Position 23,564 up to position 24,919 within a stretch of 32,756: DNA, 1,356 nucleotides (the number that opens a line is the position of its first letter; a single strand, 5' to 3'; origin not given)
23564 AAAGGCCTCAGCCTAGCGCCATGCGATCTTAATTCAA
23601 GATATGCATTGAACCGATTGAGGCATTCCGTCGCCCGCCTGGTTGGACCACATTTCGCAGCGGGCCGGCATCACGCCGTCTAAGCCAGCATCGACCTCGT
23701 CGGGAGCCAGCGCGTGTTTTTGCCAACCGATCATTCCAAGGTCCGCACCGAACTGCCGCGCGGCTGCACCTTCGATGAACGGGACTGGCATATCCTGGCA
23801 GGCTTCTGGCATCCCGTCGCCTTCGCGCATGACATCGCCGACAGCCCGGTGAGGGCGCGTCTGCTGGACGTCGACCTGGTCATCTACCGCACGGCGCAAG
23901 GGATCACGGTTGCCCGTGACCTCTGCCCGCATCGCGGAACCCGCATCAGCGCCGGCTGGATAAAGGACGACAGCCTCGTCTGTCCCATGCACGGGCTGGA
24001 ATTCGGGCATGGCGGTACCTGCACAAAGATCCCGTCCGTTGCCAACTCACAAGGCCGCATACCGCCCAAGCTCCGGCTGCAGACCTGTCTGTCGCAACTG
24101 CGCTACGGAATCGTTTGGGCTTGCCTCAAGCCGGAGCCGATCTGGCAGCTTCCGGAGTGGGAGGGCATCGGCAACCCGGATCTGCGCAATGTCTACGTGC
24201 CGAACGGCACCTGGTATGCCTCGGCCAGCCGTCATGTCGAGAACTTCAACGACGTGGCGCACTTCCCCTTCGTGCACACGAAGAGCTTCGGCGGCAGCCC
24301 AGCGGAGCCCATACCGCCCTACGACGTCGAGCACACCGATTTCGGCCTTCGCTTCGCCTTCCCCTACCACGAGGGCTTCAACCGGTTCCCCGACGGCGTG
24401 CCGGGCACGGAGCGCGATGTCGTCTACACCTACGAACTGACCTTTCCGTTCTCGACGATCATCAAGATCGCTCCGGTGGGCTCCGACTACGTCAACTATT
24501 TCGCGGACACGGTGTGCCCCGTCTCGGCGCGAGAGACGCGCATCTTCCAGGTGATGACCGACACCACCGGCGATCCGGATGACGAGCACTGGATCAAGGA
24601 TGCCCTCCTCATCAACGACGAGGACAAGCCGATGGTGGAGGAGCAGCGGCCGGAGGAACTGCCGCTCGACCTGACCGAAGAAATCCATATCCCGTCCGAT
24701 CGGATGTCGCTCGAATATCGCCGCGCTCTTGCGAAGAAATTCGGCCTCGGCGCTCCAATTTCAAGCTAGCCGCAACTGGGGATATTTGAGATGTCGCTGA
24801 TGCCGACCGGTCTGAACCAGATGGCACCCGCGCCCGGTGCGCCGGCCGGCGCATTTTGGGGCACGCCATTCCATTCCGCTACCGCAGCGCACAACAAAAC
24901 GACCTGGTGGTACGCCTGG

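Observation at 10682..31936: A 21-kb locus: two outward-facing BMP-family ABC importers bracket both demethylase modules; the substrate may be a methylated purine, nucleoside or similar heterocycle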

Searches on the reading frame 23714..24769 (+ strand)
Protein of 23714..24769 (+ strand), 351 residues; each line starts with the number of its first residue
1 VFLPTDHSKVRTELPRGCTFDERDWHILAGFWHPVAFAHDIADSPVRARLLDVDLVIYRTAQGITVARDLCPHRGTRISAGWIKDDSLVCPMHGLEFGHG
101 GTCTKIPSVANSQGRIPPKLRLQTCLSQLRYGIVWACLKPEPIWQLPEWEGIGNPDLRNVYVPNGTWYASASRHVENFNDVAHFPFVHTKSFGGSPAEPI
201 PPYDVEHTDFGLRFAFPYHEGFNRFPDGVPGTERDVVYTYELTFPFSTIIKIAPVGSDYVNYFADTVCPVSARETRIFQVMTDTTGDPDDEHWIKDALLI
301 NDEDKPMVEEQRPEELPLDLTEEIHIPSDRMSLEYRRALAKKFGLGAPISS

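Call 4: search_protein_families(library=pfam, proteins=[window:23714-24769:+])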
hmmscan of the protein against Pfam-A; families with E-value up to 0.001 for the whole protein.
window:23714-24769:+ (351 aa): 2 families
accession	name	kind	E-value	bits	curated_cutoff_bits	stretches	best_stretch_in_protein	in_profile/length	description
PF19112.6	VanA_C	-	8.7e-21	75.4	23.5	1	168-341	2-189/193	Vanillate O-demethylase oxygenase C-terminal domain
PF00355.32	Rieske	-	3.7e-17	62.5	20.3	1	32-111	2-83/88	Rieske [2Fe-2S] domain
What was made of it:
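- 23714..24769 (+): B1ox: complete Rieske non-haem-iron oxygenase, NdmA/NdmB-like. Rieske and VanA_C domains (call 4).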

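Call 6: search_protein_families(library=ncbifam, proteins=[window:23714-24769:+], max_evalue=0.00001)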
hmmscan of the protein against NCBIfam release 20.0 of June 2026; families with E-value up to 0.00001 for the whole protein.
window:23714-24769:+ (351 aa): 2 families
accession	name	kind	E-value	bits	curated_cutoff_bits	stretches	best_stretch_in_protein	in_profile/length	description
NF052579.1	BetMthstMoxSdmAMthl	equivalog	2.9e-13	49.5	600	1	31-136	17-124/351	4beta-methylsterol monooxygenase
NF041683.1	ant_diox_AndAb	equivalog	4.2e-08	33.3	150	1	32-94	2-66/100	anthranilate 1,2-dioxygenase ferredoxin subunit AndAb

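Call 43: find_homologous_proteins(query=window:23714-24769:+, max_evalue=1e-10)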
Query window:23714-24769:+ (351 aa): 1321 proteins with E <= 1e-10 among 3567 candidates; the best 120 are listed.
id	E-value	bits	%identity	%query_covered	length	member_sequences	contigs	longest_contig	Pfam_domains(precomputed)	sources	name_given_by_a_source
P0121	1.1e-226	770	90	100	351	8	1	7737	PF00355.33,PF19112.7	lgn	-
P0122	6.5e-202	689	80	100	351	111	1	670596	PF00355.33,PF19112.7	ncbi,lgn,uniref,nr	ncbi:aromatic ring-hydroxylating dioxygenase subunit alpha [Aminobacter anthyllidis]|uniref:Aromatic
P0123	4.1e-193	660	77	100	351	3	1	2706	PF00355.33,PF19112.7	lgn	-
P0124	5.0e-178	610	71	100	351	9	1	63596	PF00355.33,PF19112.7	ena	-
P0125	1.0e-177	609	70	100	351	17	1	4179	PF00355.33,PF19112.7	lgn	-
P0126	2.7e-171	588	72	100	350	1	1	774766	PF00355.33,PF19112.7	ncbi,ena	-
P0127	3.2e-168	578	66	100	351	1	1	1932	PF00355.33,PF19112.7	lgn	-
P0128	5.3e-168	577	70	100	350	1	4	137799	PF00355.33,PF19112.7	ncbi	-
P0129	8.1e-168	576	68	100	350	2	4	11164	PF00355.33,PF19112.7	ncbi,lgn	-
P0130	4.6e-167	574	69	100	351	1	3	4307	PF00355.33,PF19112.7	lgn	-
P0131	1.9e-166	572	68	100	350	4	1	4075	PF00355.33,PF19112.7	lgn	-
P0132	3.1e-166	571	66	100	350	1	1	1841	PF00355.33,PF19112.7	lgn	-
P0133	5.4e-166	570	69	100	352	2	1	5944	PF00355.33,PF19112.7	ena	-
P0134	1.5e-165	569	70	100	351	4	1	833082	PF00355.33,PF19112.7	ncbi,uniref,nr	ncbi:aromatic ring-hydroxylating oxygenase subunit alpha [Segnochrobactrum spirostomi]|uniref:Aromat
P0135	3.9e-165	567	66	100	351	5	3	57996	PF00355.33,PF19112.7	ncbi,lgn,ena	-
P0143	2.0e-162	559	67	100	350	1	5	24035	PF00355.33,PF19112.7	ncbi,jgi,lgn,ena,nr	ncbi:MAG: aromatic ring-hydroxylating dioxygenase subunit alpha [Oceanospirillales bacterium]|jgi:ph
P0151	9.0e-161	553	64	100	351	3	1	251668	PF00355.33,PF19112.7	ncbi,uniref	ncbi:Rieske 2Fe-2S domain-containing protein [Ruegeria hyattellae]|uniref:Rieske 2Fe-2S domain-conta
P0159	6.3e-159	547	66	100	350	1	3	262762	PF00355.33,PF19112.7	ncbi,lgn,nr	ncbi:MAG: aromatic ring-hydroxylating dioxygenase subunit alpha [Devosia sp.]|nr:aromatic ring-hydro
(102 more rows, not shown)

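Call 44: find_encoding_contigs(protein=P0151, flank=9000, max_places=2)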
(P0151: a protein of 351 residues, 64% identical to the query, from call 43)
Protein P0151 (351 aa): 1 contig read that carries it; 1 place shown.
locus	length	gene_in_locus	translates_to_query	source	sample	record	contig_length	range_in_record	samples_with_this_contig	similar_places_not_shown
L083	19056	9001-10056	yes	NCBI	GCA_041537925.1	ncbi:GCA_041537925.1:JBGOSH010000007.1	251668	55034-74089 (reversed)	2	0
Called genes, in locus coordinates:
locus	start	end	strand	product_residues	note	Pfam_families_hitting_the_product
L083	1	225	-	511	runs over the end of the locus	PF00884:Sulfatase, PF01663:Phosphodiest, PF02995:DUF229 (weak), PF16347:SGSH_C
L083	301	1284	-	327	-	PF03401:TctC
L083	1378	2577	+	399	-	PF00480:ROK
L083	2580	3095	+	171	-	PF07331:TctB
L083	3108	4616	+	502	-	PF01970:TctA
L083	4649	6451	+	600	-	PF00149:Metallophos, PF12850:Metallophos_2 (faint)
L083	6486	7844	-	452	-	-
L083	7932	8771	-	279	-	PF00165:HTH_AraC (weak), PF12833:HTH_18, PF00165:HTH_AraC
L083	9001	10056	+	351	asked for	PF00355:Rieske, PF19112:VanA_C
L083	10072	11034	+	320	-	PF22290:DmmA-like_N, PF08030:NAD_binding_6 (faint), PF00175:NAD_binding_1, PF00111:Fer2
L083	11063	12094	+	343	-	PF02608:Bmp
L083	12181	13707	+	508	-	PF00005:ABC_tran, PF13304:AAA_21 (faint), PF00005:ABC_tran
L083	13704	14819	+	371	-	PF02653:BPD_transp_2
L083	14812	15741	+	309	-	PF02653:BPD_transp_2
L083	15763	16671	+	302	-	PF19112:VanA_C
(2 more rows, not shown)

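Call 45: find_encoding_contigs(protein=P0134, flank=9000, max_places=2)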
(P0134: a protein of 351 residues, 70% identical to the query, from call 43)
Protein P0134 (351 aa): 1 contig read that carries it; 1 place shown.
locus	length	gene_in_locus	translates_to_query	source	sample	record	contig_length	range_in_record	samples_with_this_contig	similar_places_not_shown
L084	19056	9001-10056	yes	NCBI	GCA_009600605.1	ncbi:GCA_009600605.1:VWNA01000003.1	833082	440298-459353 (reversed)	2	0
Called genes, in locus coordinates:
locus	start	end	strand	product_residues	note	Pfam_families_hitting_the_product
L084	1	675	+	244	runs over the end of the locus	PF03746:LamB_YcsF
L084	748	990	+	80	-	PF00364:Biotin_lipoyl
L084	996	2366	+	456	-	PF00289:Biotin_carb_N, PF02222:ATP-grasp (weak), PF02786:CPSase_L_D2, PF07478:Dala_Dala_lig_C, PF02785:Biotin_carb_C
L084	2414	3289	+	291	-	PF02682:CT_C_D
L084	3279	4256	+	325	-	PF02626:CT_A_B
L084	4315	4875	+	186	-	PF02632:BioY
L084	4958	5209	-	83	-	-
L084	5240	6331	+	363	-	PF12833:HTH_18, PF00165:HTH_AraC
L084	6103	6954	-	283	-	PF00497:SBP_bac_3, PF10613:Lig_chan-Glu_bd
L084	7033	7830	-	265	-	PF23169:HalD, PF13640:2OG-FeII_Oxy_3 (faint)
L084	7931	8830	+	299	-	PF00126:HTH_1, PF03466:LysR_substrate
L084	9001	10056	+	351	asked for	PF00355:Rieske, PF19112:VanA_C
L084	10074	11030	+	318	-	PF00111:Fer2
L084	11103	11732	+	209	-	PF00355:Rieske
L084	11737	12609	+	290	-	PF19112:VanA_C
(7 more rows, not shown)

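Call 46: find_encoding_contigs(protein=P0143, flank=9000, max_places=2)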
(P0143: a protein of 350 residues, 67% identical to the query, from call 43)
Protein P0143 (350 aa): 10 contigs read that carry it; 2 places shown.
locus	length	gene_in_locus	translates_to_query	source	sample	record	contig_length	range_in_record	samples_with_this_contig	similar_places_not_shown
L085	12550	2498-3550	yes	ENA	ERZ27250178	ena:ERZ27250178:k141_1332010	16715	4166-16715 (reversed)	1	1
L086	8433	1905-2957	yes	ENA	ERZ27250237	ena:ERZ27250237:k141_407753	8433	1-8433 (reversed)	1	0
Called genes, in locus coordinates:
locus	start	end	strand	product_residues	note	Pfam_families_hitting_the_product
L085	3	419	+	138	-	?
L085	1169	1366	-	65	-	-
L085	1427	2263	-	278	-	PF00165:HTH_AraC, PF12833:HTH_18, PF00165:HTH_AraC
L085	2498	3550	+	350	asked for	PF00355:Rieske, PF19112:VanA_C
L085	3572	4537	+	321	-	PF22290:DmmA-like_N (weak), PF00175:NAD_binding_1 (weak), PF00111:Fer2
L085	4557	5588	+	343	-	PF02608:Bmp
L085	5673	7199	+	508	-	PF00005:ABC_tran, PF13304:AAA_21 (faint), PF00005:ABC_tran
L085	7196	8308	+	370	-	PF02653:BPD_transp_2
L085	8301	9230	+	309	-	PF02653:BPD_transp_2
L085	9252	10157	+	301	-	PF19112:VanA_C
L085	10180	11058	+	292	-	PF19112:VanA_C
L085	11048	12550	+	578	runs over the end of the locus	PF00355:Rieske, PF22290:DmmA-like_N, PF00175:NAD_binding_1 (faint), PF00111:Fer2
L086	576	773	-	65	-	-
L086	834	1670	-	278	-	PF00165:HTH_AraC, PF12833:HTH_18, PF00165:HTH_AraC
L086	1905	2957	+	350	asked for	PF00355:Rieske, PF19112:VanA_C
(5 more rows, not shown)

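Call 47: search_solved_structures(query=window:23714-24769:+, max_evalue=0.00001)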
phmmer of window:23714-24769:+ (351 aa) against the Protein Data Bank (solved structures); distinct sequences matched with E-value up to 0.00001: 13.
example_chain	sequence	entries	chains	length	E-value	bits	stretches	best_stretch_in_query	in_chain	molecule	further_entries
6icp_A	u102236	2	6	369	1.7e-39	139.1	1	19-340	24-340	Methylxanthine N1-demethylase NdmA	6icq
6ick_A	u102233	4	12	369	2.4e-39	138.5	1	19-340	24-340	Methylxanthine N1-demethylase NdmA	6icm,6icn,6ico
6icl_A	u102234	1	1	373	5.6e-32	114.3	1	27-338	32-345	Methylxanthine N3-demethylase NdmB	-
6wnc_A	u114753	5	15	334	4.4e-31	111.4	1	27-343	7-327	SxtDIOX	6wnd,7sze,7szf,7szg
6wn3_A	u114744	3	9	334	8.2e-31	110.5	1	27-343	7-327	SxtT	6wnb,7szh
9ina_A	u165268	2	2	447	3.2e-14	55.9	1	23-256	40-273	Rieske (2Fe-2S) domain protein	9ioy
3gb4_A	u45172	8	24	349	1.3e-13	53.9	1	30-188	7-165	DdmC | Dicamba O-demethylase, oxygenase component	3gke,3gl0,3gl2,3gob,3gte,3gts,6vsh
7qwt_A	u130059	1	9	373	2.1e-13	53.2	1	14-242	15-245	Rieske (2Fe-2S) domain protein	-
7fhr_A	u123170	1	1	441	1.4e-10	43.8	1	31-150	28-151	Putative Phthalate 4,5-dioxygenase, subunit alpha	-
4qdc_A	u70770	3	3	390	1.5e-09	40.5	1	30-189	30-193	3-ketosteroid 9alpha-hydroxylase oxygenase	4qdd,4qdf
7fjl_A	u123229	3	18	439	1.7e-08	37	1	27-149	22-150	Rieske (2Fe-2S) domain protein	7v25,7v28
2zyl_A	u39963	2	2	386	9.5e-08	34.6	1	30-188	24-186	POSSIBLE OXIDOREDUCTASE | 3-ketosteroid-9-alpha-monooxygenase oxygenase subunit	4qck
4qdf_B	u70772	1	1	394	1.4e-07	34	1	29-189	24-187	3-ketosteroid 9alpha-hydroxylase oxygenase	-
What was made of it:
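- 23714..24769 (+): Best solved match is NdmA at 1.7e-39, then NdmB at 5.6e-32 (call 47).
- On NdmA/NdmB-type Rieske N-demethylase: NdmA 1.7e-39 and NdmB 5.6e-32 are the top PDB hits (call 47).
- Closest known: NdmA and NdmB, the methylxanthine N1- and N3-demethylases. Same: B1ox has the same Rieske-plus-VanA_C fold, and NdmA is its best solved match (1.7e-39; call 47).
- The best solved match of B1ox is NdmA (1.7e-39), followed by NdmB (call 47). B1ox best matches NdmA (call 47).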

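Call 55: find_encoding_contigs(protein=P0122, flank=10000, max_places=2)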
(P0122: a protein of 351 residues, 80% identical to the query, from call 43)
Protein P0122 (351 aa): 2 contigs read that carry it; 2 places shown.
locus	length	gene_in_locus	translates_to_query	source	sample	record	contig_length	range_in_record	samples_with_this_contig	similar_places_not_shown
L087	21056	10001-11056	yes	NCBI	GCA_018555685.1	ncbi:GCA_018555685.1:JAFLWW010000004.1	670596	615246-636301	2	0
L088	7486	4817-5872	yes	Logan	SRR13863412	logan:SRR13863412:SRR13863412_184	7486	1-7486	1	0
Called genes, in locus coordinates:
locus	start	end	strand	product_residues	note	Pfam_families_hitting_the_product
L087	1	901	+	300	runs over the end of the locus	PF00126:HTH_1, PF03466:LysR_substrate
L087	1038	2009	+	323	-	PF00111:Fer2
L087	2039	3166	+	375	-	PF08240:ADH_N, PF00107:ADH_zinc_N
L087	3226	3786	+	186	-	PF04828:GFA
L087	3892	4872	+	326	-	PF09084:NMT1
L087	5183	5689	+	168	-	PF00589:Phage_integrase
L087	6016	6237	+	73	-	-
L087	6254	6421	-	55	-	-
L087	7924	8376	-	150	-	PF04828:GFA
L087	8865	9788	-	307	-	PF12833:HTH_18, PF00165:HTH_AraC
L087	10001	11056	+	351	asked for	PF00355:Rieske, PF19112:VanA_C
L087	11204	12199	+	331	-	PF22290:DmmA-like_N (weak), PF00111:Fer2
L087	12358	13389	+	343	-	PF02608:Bmp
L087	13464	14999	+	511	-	PF00005:ABC_tran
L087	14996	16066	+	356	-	PF02653:BPD_transp_2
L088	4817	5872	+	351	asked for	PF00355:Rieske, PF19112:VanA_C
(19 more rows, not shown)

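Call 56: find_encoding_contigs(protein=P0159, flank=10000, max_places=2)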
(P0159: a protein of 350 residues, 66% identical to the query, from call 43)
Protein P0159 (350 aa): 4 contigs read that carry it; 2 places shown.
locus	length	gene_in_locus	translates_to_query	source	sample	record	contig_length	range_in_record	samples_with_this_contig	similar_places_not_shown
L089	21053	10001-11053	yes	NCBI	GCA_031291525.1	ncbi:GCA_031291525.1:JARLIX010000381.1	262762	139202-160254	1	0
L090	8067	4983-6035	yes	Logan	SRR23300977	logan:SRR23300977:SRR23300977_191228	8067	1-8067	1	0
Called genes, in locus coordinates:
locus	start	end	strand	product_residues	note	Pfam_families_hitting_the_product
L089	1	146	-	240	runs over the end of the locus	PF00392:GntR, PF07729:FCD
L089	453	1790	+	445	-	-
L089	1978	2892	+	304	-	PF00528:BPD_transp_1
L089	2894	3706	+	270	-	PF00005:ABC_tran, PF13304:AAA_21 (faint)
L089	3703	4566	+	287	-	PF00528:BPD_transp_1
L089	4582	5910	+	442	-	PF01425:Amidase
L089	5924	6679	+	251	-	PF01177:Asp_Glu_race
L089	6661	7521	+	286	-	PF17170:DUF5128 (weak), PF01436:NHL (weak)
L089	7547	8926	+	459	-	PF01979:Amidohydro_1, PF07969:Amidohydro_3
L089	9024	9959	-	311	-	PF12833:HTH_18, PF00165:HTH_AraC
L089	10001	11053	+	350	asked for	PF00355:Rieske, PF19112:VanA_C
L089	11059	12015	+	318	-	PF00111:Fer2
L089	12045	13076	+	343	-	PF02608:Bmp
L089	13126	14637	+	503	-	PF00005:ABC_tran, PF13304:AAA_21 (faint), PF00005:ABC_tran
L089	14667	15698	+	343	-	PF02653:BPD_transp_2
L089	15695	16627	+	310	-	PF02653:BPD_transp_2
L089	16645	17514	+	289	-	PF19112:VanA_C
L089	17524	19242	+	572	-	PF00355:Rieske, PF00111:Fer2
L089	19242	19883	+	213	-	PF02798:GST_N, PF13417:GST_N_3, PF13409:GST_N_2, PF13410:GST_C_2 (weak)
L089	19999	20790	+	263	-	PF01209:Ubie_methyltran, PF13489:Methyltransf_23, PF13847:Methyltransf_31, PF08241:Methyltransf_11, PF08242:Methyltransf_12, PF13649:Methyltransf_25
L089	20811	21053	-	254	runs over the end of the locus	PF13350:Y_phosphatase3, PF22784:PTP-SAK (weak), PF22741:PTP-NADK (faint)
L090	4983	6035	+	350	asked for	PF00355:Rieske, PF19112:VanA_C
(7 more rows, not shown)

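Call 57: find_encoding_contigs(protein=P0126, flank=10000, max_places=2)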
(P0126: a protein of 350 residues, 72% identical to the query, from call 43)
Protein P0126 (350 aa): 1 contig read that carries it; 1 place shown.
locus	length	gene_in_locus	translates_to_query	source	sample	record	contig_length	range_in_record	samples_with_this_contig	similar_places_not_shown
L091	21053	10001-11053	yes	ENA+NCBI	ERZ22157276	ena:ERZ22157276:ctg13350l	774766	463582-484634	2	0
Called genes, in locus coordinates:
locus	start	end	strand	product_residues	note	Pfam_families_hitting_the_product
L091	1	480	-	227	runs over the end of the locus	PF00072:Response_reg, PF00486:Trans_reg_C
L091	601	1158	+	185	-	PF03734:YkuD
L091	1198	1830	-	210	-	PF08719:NADAR (weak), PF08010:Phage_30_3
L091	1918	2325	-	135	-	-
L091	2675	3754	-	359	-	PF04307:YdjM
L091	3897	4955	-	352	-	PF01717:Meth_synt_2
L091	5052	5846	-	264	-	PF05721:PhyH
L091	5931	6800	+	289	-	PF00126:HTH_1, PF03466:LysR_substrate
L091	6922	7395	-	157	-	PF00376:MerR, PF13411:MerR_1, PF09278:MerR-DNA-bind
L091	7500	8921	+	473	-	PF07690:MFS_1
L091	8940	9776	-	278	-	PF00165:HTH_AraC (weak), PF12833:HTH_18, PF00165:HTH_AraC (weak)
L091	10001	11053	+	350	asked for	PF00355:Rieske, PF19112:VanA_C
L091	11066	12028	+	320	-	PF22290:DmmA-like_N, PF00175:NAD_binding_1, PF00111:Fer2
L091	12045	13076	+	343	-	PF02608:Bmp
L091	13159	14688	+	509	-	PF00005:ABC_tran, PF13304:AAA_21 (faint), PF00005:ABC_tran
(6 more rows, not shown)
